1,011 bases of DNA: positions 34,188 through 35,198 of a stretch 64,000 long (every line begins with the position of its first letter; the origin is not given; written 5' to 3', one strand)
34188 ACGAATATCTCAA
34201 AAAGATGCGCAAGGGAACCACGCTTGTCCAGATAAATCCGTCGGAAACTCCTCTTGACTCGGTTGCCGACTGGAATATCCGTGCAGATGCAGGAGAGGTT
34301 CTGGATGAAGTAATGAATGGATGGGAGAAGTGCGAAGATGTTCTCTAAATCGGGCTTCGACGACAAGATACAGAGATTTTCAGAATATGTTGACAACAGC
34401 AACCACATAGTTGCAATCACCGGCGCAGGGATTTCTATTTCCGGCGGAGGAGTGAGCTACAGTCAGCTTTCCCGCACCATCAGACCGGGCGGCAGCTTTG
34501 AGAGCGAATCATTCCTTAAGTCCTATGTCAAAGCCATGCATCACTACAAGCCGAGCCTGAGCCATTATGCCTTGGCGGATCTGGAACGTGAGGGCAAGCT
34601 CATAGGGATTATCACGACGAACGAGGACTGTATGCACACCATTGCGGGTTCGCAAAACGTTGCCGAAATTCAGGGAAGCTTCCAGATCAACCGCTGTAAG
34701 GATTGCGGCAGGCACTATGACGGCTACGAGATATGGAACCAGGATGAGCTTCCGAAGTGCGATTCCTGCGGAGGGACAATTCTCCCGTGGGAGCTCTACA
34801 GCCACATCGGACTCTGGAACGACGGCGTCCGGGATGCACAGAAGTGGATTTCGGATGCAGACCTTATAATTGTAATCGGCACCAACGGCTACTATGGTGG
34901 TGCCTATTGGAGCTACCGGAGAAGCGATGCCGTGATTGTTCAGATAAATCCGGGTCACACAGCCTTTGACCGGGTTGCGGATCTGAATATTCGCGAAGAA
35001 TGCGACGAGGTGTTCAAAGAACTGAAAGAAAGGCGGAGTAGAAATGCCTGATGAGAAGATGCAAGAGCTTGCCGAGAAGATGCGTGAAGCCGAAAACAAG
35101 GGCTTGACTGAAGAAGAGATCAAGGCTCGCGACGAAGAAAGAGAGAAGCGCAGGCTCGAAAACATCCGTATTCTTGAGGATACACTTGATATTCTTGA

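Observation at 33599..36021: Translationally coupled operon of two catalytic-His-to-Gln sirtuin paralogues plus a PARG-type hydrolase: candidate reversible ADP-ribosylation system in a new context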

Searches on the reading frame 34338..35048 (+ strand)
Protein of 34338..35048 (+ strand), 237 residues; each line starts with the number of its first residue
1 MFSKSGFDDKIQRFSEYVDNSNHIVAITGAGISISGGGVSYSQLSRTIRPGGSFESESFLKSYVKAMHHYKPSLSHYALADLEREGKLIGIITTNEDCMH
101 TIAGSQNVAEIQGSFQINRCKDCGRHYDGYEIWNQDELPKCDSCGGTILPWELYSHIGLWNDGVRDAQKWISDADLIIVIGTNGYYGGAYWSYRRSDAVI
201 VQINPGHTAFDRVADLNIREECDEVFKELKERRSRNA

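Call 3: search_protein_families(library=pfam, proteins=[window:34338-35048:+], max_evalue=0.01)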
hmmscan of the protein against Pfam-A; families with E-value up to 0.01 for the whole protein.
window:34338-35048:+ (237 aa): 4 families
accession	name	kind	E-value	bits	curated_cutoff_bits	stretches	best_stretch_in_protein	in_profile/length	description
PF02146.23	SIR2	-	7.5e-19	68.8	24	1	58-183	47-175/180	Sir2 family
PF00205.28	TPP_enzyme_M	-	0.00017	21.8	30.4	1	155-229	58-137/137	Thiamine pyrophosphate enzyme, central domain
PF02591.20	Zn_ribbon_9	-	0.0075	16.8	29.1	0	131-145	16-30/33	C4-type zinc ribbon domain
PF09723.15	Zn_ribbon_8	-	0.009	16.5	34.4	0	119-146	7-34/41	Zinc ribbon domain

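Call 4: search_protein_families(library=ncbifam, proteins=[window:34338-35048:+], max_evalue=0.01)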
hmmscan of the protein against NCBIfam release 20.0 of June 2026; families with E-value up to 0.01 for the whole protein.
window:34338-35048:+ (237 aa): 7 families
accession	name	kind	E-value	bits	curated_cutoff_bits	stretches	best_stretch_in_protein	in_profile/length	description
NF001753.0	PRK00481.1-3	subfamily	1.2e-34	119.5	243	1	58-234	63-248/252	NAD-dependent protein deacylase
NF040867.1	prot_deacyl_CobB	equivalog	6.9e-34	117.2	320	1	59-231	61-240/242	NAD-dependent protein deacetylase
NF001752.0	PRK00481.1-1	equivalog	6.3e-32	111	221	1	56-229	64-239/242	NAD-dependent protein deacylase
NF010736.0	PRK14138.1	equivalog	4.9e-28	98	395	1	59-229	61-237/244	NAD-dependent deacetylase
NF001754.0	PRK00481.1-4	equivalog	5.1e-28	97.8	252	1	64-231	74-242/244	NAD-dependent protein deacylase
NF003738.0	PRK05333.1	equivalog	1.9e-23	82.8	305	2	12-131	17-149/295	NAD-dependent protein deacetylase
NF001755.0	PRK00481.1-5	equivalog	1e-10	41.1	318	1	70-185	104-218/278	Sir2 family NAD+-dependent deacetylase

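Call 5: search_protein_families(library=padloc, proteins=[window:34338-35048:+], max_evalue=0.01)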
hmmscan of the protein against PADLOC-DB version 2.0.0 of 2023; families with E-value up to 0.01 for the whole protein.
window:34338-35048:+ (237 aa): 0 families

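Call 7: search_solved_structures(query=window:34338-35048:+, show_alignments=3, max_evalue=0.001)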
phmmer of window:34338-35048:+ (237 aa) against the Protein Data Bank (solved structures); distinct sequences matched with E-value up to 0.001: 92 (the best 60 are shown).
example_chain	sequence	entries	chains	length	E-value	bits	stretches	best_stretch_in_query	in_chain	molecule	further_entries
1m2n_A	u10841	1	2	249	3.9e-25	92.1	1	17-230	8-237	Silent Information Regulator 2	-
1m2k_A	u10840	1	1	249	4.1e-25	92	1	17-230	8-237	Silent Information Regulator 2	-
1ici_A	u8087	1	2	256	7.9e-25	91.1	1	16-230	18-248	TRANSCRIPTIONAL REGULATORY PROTEIN, SIR2 FAMILY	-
4twi_A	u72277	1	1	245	9.7e-25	90.8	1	17-230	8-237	NAD-dependent protein deacylase 1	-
1m2g_A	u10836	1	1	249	1e-24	90.7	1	17-230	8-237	Silent Information Regulator 2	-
1m2h_A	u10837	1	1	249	2.6e-24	89.4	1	17-230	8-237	Silent Information Regulator 2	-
1m2j_A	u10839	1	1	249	9.6e-24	87.6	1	17-230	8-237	Silent Information Regulator 2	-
1yc5_A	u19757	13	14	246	2e-19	73.4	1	10-226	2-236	NAD-dependent deacetylase | NAD-DEPENDENT PROTEIN DEACETYLASE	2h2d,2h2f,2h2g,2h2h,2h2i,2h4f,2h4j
2h59_A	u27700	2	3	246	2.8e-19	73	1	10-226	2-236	NAD-dependent deacetylase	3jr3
2h4h_A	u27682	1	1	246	2.8e-19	73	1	10-226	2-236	NAD-dependent deacetylase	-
1ma3_A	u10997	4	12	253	5e-19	72.1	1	8-232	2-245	Transcriptional regulatory protein, Sir2 family | NAD-dependent deacetylase 2 | NAD-dependent protein deacylase 2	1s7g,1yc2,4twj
6eo0_A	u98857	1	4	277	1.1e-10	44.7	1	11-125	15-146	NAD-dependent protein deacylase sirtuin-5, mitochondrial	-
6enx_A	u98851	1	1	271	1.2e-10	44.7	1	11-125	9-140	NAD-dependent protein deacylase sirtuin-5, mitochondrial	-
4utn_A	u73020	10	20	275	1.2e-10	44.7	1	11-125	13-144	NAD-DEPENDENT PROTEIN DEACYLASE SIRTUIN-5, MITOCHONDRIAL | SIRTUIN 5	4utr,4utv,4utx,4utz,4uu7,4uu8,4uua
6fky_A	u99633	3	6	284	1.2e-10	44.6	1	11-125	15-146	NAD-dependent protein deacylase sirtuin-5, mitochondrial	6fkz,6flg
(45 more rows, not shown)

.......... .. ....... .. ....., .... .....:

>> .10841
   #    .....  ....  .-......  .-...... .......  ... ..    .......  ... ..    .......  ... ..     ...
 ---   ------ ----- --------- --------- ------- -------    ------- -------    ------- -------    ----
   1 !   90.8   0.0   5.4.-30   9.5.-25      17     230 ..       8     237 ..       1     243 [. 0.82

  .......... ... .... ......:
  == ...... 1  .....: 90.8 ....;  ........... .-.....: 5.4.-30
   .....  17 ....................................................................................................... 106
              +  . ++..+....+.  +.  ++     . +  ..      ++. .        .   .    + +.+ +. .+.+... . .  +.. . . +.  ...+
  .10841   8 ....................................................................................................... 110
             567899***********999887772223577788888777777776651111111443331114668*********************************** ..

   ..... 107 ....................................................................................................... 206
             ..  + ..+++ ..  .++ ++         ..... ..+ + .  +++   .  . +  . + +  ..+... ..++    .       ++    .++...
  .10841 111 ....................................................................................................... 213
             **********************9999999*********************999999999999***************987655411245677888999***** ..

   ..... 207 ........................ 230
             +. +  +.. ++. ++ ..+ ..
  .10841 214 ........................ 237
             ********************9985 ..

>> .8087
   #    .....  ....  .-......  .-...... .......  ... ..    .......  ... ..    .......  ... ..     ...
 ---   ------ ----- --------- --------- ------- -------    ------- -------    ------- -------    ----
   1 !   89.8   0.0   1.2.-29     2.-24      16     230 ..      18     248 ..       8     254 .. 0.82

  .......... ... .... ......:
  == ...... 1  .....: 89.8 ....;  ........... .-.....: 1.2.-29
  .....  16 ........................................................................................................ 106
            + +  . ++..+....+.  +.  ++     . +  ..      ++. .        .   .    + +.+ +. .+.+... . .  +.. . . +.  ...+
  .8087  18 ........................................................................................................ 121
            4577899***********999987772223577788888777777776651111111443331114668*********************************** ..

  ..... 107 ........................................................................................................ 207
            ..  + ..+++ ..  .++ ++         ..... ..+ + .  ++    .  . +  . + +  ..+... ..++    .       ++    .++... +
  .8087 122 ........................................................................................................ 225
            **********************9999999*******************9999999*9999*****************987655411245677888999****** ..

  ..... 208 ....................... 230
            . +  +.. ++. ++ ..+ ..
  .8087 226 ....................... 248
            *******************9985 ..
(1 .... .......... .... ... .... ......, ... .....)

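Call 22: find_homologous_proteins(query=window:34338-35048:+, max_evalue=0.00001)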
Query window:34338-35048:+ (237 aa): 458 proteins with E <= 0.00001 among 752 candidates; the best 120 are listed.
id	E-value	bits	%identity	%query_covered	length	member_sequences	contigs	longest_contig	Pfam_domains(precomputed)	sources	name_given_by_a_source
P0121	5.6e-153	526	95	100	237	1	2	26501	PF02146.24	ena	-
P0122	1.2e-151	521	94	100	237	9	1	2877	PF02146.24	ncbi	-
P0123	2.1e-144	497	89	100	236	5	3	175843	PF02146.24,PF00205.29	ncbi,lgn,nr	ncbi:MAG: hypothetical protein LUH56_06555 [Oscillospiraceae bacterium]|nr:hypothetical protein [Osc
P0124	6.1e-141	486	88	100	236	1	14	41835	PF02146.24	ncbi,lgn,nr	ncbi:MAG: hypothetical protein LUC38_06465 [Oscillospiraceae bacterium]|nr:hypothetical protein [Rum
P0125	5.0e-138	477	86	100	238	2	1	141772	PF02146.24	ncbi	-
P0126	1.2e-136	472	85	100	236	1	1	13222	PF02146.24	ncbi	-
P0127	2.6e-134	464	86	97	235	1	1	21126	PF02146.24,PF00205.29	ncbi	-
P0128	1.0e-120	420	76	100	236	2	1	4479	PF02146.24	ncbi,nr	ncbi:MAG: hypothetical protein LUE88_04390 [Clostridiales bacterium]|nr:hypothetical protein [Clostr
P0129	2.2e-120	419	78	95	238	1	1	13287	PF02146.24,PF00205.29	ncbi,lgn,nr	ncbi:MAG: hypothetical protein LUC83_02850 [Clostridiales bacterium]|nr:hypothetical protein [Clostr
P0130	2.7e-120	419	78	95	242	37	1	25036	PF02146.24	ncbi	-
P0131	3.1e-120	418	75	97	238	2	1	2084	PF02146.24,PF00205.29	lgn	-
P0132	8.9e-119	414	79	97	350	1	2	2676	PF02146.24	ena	-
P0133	1.4e-118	413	76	97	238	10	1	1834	PF02146.24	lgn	-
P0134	2.2e-118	412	74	100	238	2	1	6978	PF02146.24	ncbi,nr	ncbi:MAG: hypothetical protein LUE12_04525 [Ruminococcus sp.]|nr:hypothetical protein [Ruminococcus 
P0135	5.4e-117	408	74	97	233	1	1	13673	PF02146.24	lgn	-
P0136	1.2e-116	407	72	97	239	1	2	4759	PF02146.24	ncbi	-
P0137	2.4e-116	406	73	97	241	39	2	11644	PF02146.24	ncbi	-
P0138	7.2e-115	401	72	100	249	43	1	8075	PF02146.24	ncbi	-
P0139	7.9e-115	401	76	95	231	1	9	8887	PF02146.24,PF00205.29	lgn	-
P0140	9.0e-114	397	76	95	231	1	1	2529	PF02146.24,PF00205.29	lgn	-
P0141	2.3e-110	386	72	94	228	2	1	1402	PF02146.24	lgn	-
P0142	2.1e-109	383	71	95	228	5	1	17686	PF02146.24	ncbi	-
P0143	3.6e-109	382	72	95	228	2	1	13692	PF02146.24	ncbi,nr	ncbi:MAG: hypothetical protein LUD12_15515 [Lachnospiraceae bacterium]|nr:hypothetical protein [Lach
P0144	1.1e-107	377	71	100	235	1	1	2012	PF02146.24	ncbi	-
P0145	1.8e-106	373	69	97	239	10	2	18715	PF02146.24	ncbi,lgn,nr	ncbi:MAG: hypothetical protein LUC92_03655 [Clostridiales bacterium]|nr:hypothetical protein [Clostr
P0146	4.9e-106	372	71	95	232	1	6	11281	PF02146.24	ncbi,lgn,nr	ncbi:MAG: hypothetical protein LUC97_10430 [Clostridiales bacterium]|nr:hypothetical protein [Clostr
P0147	7.4e-105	368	69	97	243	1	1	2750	PF02146.24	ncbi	-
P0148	9.8e-105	368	66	100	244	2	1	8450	PF02146.24,PF00205.29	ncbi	-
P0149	2.4e-104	366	68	97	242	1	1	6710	PF02146.24,PF00205.29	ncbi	-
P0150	3.0e-104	366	69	95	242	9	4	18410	PF02146.24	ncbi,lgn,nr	ncbi:MAG: hypothetical protein LIO53_07430 [Oscillospiraceae bacterium]|nr:hypothetical protein [Osc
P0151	1.2e-103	364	67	97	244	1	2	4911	PF02146.24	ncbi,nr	ncbi:MAG: hypothetical protein LUG83_05240 [Lachnospiraceae bacterium]|nr:hypothetical protein [Lach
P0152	2.4e-103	363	67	96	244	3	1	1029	PF02146.24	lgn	-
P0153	1.0e-102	361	68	96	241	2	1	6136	PF02146.24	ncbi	-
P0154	1.2e-102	361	69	95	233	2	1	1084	PF02146.24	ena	-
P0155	1.6e-102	360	64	100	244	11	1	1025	PF02146.24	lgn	-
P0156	1.9e-102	360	68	100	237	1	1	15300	PF02146.24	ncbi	-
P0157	2.8e-102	360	65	100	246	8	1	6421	PF02146.24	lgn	-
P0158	3.3e-102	359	66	97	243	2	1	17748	PF02146.24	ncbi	-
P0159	3.4e-102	359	66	100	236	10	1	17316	PF02146.24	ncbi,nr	ncbi:MAG: hypothetical protein LIO57_02285 [Oscillospiraceae bacterium]|nr:hypothetical protein [Osc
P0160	5.9e-102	358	67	95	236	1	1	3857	PF02146.24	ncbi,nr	ncbi:MAG: hypothetical protein LUI02_06210 [Clostridiales bacterium]|nr:hypothetical protein [Clostr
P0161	5.9e-102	358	69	97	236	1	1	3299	PF02146.24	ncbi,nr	ncbi:MAG: hypothetical protein LUC60_01715 [Lachnospiraceae bacterium]|nr:hypothetical protein [Lach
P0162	6.0e-102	358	64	100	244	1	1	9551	PF02146.24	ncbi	-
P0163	6.5e-102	358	65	100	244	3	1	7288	PF02146.24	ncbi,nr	ncbi:MAG: hypothetical protein LUD71_06100 [Clostridiales bacterium]|nr:hypothetical protein [Clostr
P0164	1.2e-101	357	67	100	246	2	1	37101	PF02146.24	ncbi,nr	ncbi:MAG: NAD-dependent protein deacetylase [Clostridia bacterium]|nr:NAD-dependent protein deacetyl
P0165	1.5e-101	357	63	100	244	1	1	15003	PF02146.24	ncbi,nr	ncbi:MAG: hypothetical protein LUD01_10075 [Clostridiales bacterium]|nr:hypothetical protein [Clostr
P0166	1.6e-101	357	69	95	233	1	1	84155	PF02146.24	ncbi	-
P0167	3.5e-101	356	63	100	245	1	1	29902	PF02146.24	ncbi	-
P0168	3.6e-101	356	67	97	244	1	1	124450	PF02146.24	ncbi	-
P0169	4.4e-101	356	66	96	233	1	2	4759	PF02146.24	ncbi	-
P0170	6.0e-101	355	63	100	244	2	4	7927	PF02146.24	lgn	-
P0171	6.0e-101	355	66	96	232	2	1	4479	PF02146.24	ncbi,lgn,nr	ncbi:MAG: hypothetical protein LUE88_04395 [Clostridiales bacterium]|nr:hypothetical protein [Clostr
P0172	6.5e-101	355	65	100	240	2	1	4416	PF02146.24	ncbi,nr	ncbi:MAG: hypothetical protein LUH58_10505 [Lachnospiraceae bacterium]|nr:hypothetical protein [Lach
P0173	6.8e-101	355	69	95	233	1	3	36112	PF02146.24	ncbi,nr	ncbi:MAG: hypothetical protein LIO86_10290 [Lachnospiraceae bacterium]|nr:hypothetical protein [Lach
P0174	1.5e-100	354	66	96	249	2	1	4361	PF02146.24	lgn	-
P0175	1.6e-100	354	68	97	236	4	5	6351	PF02146.24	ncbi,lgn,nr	ncbi:MAG: hypothetical protein LUH00_03625 [Lachnospiraceae bacterium]|nr:hypothetical protein [Lach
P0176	1.7e-100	354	62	100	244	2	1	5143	PF02146.24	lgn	-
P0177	6.7e-100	352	67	95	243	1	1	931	PF02146.24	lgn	-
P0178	8.1e-100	351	62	100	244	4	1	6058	PF02146.24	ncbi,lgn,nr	ncbi:MAG: hypothetical protein LIO62_08615 [Clostridiales bacterium]|nr:hypothetical protein [Clostr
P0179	8.5e-100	351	63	98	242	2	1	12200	PF02146.24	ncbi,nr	ncbi:MAG: hypothetical protein LUH40_08440 [Clostridiales bacterium]|nr:hypothetical protein [Clostr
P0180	8.5e-100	351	65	100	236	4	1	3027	PF02146.24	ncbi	-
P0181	1.1e-99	351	66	97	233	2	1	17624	PF02146.24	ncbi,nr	ncbi:MAG: hypothetical protein LUD69_03465 [Oscillospiraceae bacterium]|nr:hypothetical protein [Osc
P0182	1.2e-99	351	66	97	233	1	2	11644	PF02146.24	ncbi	-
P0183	1.2e-99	351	66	95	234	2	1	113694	PF02146.24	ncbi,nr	ncbi:MAG: hypothetical protein LUG45_01770 [Clostridiales bacterium]|nr:hypothetical protein [Clostr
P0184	1.5e-99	351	64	100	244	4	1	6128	PF02146.24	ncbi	-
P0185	1.9e-99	350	66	96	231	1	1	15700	PF02146.24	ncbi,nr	ncbi:MAG: hypothetical protein LUF00_09185 [Lachnospiraceae bacterium]|nr:hypothetical protein [Lach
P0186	3.6e-99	349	66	96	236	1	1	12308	PF02146.24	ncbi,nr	ncbi:MAG: hypothetical protein LUD78_11955 [Clostridiales bacterium]|nr:hypothetical protein [Clostr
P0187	3.6e-99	349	73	83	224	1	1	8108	PF02146.24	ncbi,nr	ncbi:MAG: hypothetical protein LUG95_04425 [Clostridiales bacterium]|nr:hypothetical protein [Clostr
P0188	4.6e-99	349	66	95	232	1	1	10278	PF02146.24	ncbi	-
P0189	5.0e-99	349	65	97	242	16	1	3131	PF02146.24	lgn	-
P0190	5.2e-99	349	65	96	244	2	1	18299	PF02146.24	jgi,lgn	-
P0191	6.0e-99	349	65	96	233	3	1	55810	PF02146.24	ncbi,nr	ncbi:MAG: hypothetical protein LUC87_06095 [Clostridiales bacterium]|nr:hypothetical protein [Clostr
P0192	6.2e-99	349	64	100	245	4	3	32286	PF02146.24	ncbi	-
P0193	8.8e-99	348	64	97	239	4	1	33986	PF02146.24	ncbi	-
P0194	1.6e-98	347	65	97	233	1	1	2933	PF02146.24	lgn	-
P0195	1.9e-98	347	63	97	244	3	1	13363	PF02146.24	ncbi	-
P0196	2.2e-98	347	65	96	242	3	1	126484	PF02146.24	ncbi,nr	ncbi:MAG: hypothetical protein LUE29_04460 [Lachnospiraceae bacterium]|nr:hypothetical protein [Lach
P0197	3.7e-98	346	62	100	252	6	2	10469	PF02146.24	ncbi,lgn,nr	ncbi:MAG: hypothetical protein LUC94_10135 [Clostridiales bacterium]|nr:hypothetical protein [Clostr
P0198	5.3e-98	346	66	95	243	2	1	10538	PF02146.24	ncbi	-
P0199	7.7e-98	345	62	97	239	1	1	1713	PF02146.24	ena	-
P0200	8.6e-98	345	66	96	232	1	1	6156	PF02146.24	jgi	-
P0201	9.6e-98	345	64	96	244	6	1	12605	PF02146.24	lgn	-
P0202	1.1e-97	345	65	96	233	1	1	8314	PF02146.24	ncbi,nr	ncbi:MAG: hypothetical protein LUC90_04040 [Lachnospiraceae bacterium]|nr:hypothetical protein [Lach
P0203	1.1e-97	345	62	99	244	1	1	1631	PF02146.24,PF00205.29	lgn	-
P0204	1.1e-97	344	63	100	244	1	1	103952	PF02146.24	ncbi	-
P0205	1.2e-97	344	64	97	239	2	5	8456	PF02146.24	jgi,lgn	-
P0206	1.2e-97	344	65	99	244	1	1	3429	PF02146.24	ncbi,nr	ncbi:MAG: hypothetical protein LUC41_05300 [Clostridiales bacterium]|nr:hypothetical protein [Clostr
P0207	1.3e-97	344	64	97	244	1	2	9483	PF02146.24,PF00205.29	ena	-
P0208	1.4e-97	344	65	96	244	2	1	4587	PF02146.24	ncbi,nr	ncbi:MAG: hypothetical protein LIO92_03780 [Clostridiales bacterium]|nr:hypothetical protein [Clostr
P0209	1.5e-97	344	63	100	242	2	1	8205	PF02146.24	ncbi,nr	ncbi:MAG: hypothetical protein LUE90_08050 [Clostridiales bacterium]|nr:hypothetical protein [Clostr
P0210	1.6e-97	344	65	97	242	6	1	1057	PF02146.24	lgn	-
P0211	2.0e-97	344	66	95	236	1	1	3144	PF02146.24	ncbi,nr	ncbi:MAG: hypothetical protein LUC27_02935 [Lachnospiraceae bacterium]|nr:hypothetical protein [Lach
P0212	2.3e-97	343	66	96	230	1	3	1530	PF02146.24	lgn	-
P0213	2.8e-97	343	65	95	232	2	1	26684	PF02146.24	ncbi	-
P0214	4.6e-97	342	64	96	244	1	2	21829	PF02146.24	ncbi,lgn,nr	ncbi:MAG: hypothetical protein LUF33_01010 [Clostridiales bacterium]|nr:hypothetical protein [Clostr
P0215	5.3e-97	342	64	97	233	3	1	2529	PF02146.24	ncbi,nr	ncbi:MAG: hypothetical protein LUI87_16415 [Lachnospiraceae bacterium]|nr:hypothetical protein [Lach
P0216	5.3e-97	342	65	95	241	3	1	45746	PF02146.24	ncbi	-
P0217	5.7e-97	342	63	97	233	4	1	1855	PF02146.24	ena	-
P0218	6.4e-97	342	64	95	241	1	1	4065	PF02146.24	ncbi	-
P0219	7.3e-97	342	65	96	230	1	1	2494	PF02146.24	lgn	-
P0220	7.6e-97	342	64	96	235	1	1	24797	PF02146.24,PF00205.29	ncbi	-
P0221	8.2e-97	342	64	97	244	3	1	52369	PF02146.24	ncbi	-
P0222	8.3e-97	342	65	96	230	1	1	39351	PF02146.24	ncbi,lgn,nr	ncbi:MAG: hypothetical protein LUG47_08555 [Clostridiales bacterium]|nr:hypothetical protein [Clostr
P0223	1.0e-96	341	66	96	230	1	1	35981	PF02146.24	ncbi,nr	ncbi:MAG: hypothetical protein LUH09_05845 [Clostridiales bacterium]|nr:hypothetical protein [Clostr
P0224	1.2e-96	341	63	98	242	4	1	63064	PF02146.24,PF00205.29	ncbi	-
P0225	1.2e-96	341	65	96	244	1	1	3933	PF02146.24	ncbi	-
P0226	1.3e-96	341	61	100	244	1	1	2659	PF02146.24,PF00205.29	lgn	-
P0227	1.5e-96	341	64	97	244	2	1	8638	PF02146.24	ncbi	-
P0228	1.5e-96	341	64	97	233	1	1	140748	PF02146.24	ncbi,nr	ncbi:MAG: hypothetical protein LUF00_13080 [Lachnospiraceae bacterium]|nr:hypothetical protein [Lach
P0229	2.0e-96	340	62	100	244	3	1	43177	PF02146.24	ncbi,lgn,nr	ncbi:MAG: hypothetical protein LUH57_07810 [Ruminococcus sp.]|nr:hypothetical protein [Ruminococcus 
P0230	3.7e-96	339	63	96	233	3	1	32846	PF02146.24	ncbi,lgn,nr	ncbi:MAG: hypothetical protein LIO99_10475 [Clostridiales bacterium]|nr:hypothetical protein [Clostr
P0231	3.9e-96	339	63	99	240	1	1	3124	PF02146.24,PF00205.29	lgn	-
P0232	4.7e-96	339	64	96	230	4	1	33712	PF02146.24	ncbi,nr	ncbi:MAG: hypothetical protein LIO95_03900 [Clostridiales bacterium]|nr:hypothetical protein [Clostr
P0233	6.2e-96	339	65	96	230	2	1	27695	PF02146.24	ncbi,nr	ncbi:MAG: hypothetical protein LIO45_07055 [Clostridiales bacterium]|nr:hypothetical protein [Clostr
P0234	6.5e-96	339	64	95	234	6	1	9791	PF02146.24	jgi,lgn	-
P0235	1.1e-95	338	64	97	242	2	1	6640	PF02146.24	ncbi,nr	ncbi:MAG: hypothetical protein LUH36_08810 [Oscillospiraceae bacterium]|nr:hypothetical protein [Osc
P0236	1.3e-95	338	63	95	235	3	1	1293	PF02146.24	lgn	-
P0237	1.5e-95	337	64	97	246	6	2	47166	PF02146.24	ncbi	-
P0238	1.6e-95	337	64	96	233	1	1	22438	PF02146.24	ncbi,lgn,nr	ncbi:MAG: hypothetical protein LUC30_09010 [Clostridiales bacterium]|nr:hypothetical protein [Clostr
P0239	1.7e-95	337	63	96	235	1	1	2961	PF02146.24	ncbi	-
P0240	2.1e-95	337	64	96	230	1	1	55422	PF02146.24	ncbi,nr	ncbi:MAG: hypothetical protein LUC39_04560 [Clostridiales bacterium]|nr:hypothetical protein [Clostr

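Call 60: predict_structure(alignment_id=A2)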
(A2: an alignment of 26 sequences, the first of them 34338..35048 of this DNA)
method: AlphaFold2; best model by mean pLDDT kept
length: 237 residues; sequences in the alignment: 26
mean_pLDDT: 78.1   pTM: 0.74
mean pLDDT of the five models: 78.1, 73.8, 73.8, 71.3, 68.9
residues with pLDDT >= 90: 81; 70-90: 80; 50-70: 58; < 50: 18
segments of 3 or more residues with pLDDT < 50: 36-38, 49-52, 113-116, 153-157
pLDDT, mean of each block of 10 residues (from residue 1): 71 96 91 57 54 61 63 89 96 71 85 59 73 76 82 49 89 96 72 94 88 93 92 76
secondary structure, 60 per line:
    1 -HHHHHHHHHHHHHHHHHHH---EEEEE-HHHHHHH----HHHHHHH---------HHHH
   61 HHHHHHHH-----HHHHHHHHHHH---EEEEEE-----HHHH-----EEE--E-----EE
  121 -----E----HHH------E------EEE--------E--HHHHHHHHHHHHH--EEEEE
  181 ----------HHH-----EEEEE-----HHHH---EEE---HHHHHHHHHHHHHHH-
elements in order: H2-20 E24-28 H30-36 H41-47 H57-68 H74-84 E88-93 H99-102 E108-110 E147-149 H161-173 E176-180 E199-203 H209-212 E216-218 H222-236
